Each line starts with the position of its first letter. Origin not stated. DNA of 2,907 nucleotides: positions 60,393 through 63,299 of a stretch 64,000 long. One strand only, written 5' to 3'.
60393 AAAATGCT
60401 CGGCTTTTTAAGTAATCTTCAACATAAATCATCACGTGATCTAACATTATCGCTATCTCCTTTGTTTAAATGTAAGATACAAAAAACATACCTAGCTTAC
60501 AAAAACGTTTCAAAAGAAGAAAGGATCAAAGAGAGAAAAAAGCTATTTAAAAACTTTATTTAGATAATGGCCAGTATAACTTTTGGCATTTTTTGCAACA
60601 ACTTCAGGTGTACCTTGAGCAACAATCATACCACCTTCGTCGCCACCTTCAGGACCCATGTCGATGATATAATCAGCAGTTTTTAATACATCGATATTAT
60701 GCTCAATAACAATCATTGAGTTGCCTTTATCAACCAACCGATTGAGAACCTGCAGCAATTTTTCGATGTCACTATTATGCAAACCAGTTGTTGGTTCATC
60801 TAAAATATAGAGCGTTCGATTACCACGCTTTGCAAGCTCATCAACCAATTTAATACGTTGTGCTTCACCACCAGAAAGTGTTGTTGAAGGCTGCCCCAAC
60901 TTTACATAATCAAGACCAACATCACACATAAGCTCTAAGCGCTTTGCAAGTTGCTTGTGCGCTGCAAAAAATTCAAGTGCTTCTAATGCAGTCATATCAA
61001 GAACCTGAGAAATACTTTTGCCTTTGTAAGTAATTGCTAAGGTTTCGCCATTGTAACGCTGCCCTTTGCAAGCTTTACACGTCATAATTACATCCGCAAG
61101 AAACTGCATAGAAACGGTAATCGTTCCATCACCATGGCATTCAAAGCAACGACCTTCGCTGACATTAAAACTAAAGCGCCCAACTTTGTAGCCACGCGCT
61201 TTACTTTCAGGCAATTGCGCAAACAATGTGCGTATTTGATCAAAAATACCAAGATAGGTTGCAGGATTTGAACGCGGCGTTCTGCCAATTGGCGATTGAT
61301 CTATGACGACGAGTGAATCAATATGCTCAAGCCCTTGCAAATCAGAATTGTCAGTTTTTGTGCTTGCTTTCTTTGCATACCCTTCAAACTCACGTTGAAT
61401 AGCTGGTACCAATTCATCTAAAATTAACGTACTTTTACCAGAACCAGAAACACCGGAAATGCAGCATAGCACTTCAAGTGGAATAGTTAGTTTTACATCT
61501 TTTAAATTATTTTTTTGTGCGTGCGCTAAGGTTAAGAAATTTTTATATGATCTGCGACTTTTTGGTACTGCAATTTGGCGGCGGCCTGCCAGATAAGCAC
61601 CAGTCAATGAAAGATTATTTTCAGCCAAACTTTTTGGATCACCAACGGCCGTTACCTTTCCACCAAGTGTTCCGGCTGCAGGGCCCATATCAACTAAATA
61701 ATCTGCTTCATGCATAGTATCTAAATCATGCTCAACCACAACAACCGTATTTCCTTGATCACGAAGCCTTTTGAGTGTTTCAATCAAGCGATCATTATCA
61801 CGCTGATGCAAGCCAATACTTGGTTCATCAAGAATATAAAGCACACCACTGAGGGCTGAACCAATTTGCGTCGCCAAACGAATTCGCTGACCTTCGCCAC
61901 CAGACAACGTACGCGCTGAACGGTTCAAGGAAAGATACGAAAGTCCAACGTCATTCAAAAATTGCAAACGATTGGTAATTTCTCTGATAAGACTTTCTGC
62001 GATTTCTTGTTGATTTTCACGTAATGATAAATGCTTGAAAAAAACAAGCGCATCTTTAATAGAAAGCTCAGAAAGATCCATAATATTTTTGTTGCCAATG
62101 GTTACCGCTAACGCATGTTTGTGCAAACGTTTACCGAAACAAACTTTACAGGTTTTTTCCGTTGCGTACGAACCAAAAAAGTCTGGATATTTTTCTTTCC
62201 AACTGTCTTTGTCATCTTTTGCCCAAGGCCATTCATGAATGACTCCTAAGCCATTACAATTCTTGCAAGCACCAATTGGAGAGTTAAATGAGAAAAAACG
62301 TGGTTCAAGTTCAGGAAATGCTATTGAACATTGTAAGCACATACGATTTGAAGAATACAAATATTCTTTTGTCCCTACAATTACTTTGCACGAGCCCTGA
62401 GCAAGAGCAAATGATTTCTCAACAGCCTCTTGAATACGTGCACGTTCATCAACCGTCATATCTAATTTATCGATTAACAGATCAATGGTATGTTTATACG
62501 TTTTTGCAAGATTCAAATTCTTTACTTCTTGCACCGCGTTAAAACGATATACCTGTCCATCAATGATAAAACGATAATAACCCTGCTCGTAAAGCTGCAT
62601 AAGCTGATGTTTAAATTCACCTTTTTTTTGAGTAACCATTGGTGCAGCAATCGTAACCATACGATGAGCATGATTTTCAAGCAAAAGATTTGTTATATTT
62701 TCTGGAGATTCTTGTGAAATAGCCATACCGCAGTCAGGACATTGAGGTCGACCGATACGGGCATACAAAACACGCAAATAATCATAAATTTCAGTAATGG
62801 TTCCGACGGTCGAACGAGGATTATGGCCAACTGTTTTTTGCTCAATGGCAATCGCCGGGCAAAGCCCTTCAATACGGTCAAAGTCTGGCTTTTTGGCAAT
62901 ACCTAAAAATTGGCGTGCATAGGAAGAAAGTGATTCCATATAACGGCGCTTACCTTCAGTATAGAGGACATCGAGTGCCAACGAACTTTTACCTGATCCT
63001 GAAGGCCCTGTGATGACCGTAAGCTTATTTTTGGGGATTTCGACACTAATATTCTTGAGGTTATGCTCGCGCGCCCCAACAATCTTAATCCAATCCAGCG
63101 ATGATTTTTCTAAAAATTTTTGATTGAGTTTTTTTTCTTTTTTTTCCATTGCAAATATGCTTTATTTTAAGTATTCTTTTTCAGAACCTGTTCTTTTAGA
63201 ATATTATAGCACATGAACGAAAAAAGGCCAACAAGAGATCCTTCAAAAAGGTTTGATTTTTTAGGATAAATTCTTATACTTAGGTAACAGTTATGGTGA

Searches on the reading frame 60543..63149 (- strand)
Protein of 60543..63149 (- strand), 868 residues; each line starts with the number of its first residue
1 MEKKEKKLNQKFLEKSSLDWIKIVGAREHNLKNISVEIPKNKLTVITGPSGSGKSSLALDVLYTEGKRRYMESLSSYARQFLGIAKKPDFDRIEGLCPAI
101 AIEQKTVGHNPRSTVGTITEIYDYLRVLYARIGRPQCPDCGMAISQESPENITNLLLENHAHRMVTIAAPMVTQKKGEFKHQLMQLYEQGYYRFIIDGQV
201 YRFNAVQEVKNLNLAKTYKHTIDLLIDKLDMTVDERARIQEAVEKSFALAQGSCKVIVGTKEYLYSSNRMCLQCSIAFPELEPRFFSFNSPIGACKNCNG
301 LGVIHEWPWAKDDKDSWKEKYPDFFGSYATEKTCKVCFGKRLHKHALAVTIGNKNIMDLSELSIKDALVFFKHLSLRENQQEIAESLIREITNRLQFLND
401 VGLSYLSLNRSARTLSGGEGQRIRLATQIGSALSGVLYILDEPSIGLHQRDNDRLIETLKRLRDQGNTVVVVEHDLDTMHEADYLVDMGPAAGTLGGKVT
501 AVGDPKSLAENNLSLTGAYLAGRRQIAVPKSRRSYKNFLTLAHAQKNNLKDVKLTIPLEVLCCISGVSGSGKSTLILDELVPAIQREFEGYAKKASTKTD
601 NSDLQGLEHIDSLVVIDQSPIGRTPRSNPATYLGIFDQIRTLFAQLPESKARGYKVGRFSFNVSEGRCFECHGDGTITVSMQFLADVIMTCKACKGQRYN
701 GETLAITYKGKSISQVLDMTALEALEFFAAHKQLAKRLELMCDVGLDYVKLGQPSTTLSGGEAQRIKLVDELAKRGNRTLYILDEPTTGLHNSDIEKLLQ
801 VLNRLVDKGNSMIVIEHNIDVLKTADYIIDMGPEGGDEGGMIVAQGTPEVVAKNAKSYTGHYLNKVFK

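Call 67: search_protein_families(library=ncbifam, proteins=[window:60543-63149:-], max_evalue=1e-10)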
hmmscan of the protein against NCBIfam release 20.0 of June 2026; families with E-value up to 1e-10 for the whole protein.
window:60543-63149:- (868 aa): 135 families (the best 25 are shown)
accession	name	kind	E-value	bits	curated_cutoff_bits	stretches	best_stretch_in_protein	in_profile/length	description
NF001503.0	PRK00349.1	equivalog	0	1242.5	1147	2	322-867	397-941/943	excinuclease ABC subunit UvrA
TIGR00630.1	uvra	equivalog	0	1197.4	729.8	2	322-852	394-924/924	excinuclease ABC subunit UvrA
NF001885.0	PRK00635.1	equivalog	2.3e-197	658.3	3054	2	324-852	389-905/1809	excinuclease ABC subunit A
TIGR04521.1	ECF_ATPase_2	equivalog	2.1e-37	128.7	330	2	396-489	126-219/279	energy-coupling factor transporter ATPase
NF040873.1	AztA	equivalog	2.4e-35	121.9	220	1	396-486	102-189/191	zinc ABC transporter ATP-binding protein AztA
TIGR03608.1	L_ocin_972_ABC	subfamily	2.5e-35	121.8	254.85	2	731-831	109-206/206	putative bacteriocin export ABC transporter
TIGR02857.1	CydD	equivalog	1.5e-34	119.9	435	2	745-831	447-529/529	thiol reductant ABC exporter subunit CydD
TIGR04520.1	ECF_ATPase_1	equivalog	2.1e-33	115.9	315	1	386-515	112-230/269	energy-coupling factor transporter ATPase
NF010068.0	PRK13548.1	equivalog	3.2e-30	105.1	261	0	396-478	120-205/261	heme ABC transporter ATP-binding protein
TIGR00972.1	3a0107s01c2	equivalog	1e-29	103.6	343.2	0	406-523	136-246/248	phosphate ABC transporter ATP-binding protein PstB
TIGR02673.1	FtsE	equivalog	1.1e-29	103.6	264.85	0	393-481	116-202/214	cell division ATP-binding protein FtsE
NF008409.0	PRK11231.1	equivalog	2.7e-28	99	375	0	409-512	133-229/255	Fe(3+) dicitrate ABC transporter ATP-binding protein FecE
TIGR01166.1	cbiO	subfamily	2.8e-28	98.7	211.8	1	397-477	111-188/190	cobalt ABC transporter, ATP-binding protein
NF002981.0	PRK03695.1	equivalog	1.2e-26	93.7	281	1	370-488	90-210/253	vitamin B12 ABC transporter ATP-binding protein BtuD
TIGR02982.1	heterocyst_DevA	subfamily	1.5e-26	93.3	295.8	0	722-831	107-214/220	ABC exporter ATP-binding subunit, DevA family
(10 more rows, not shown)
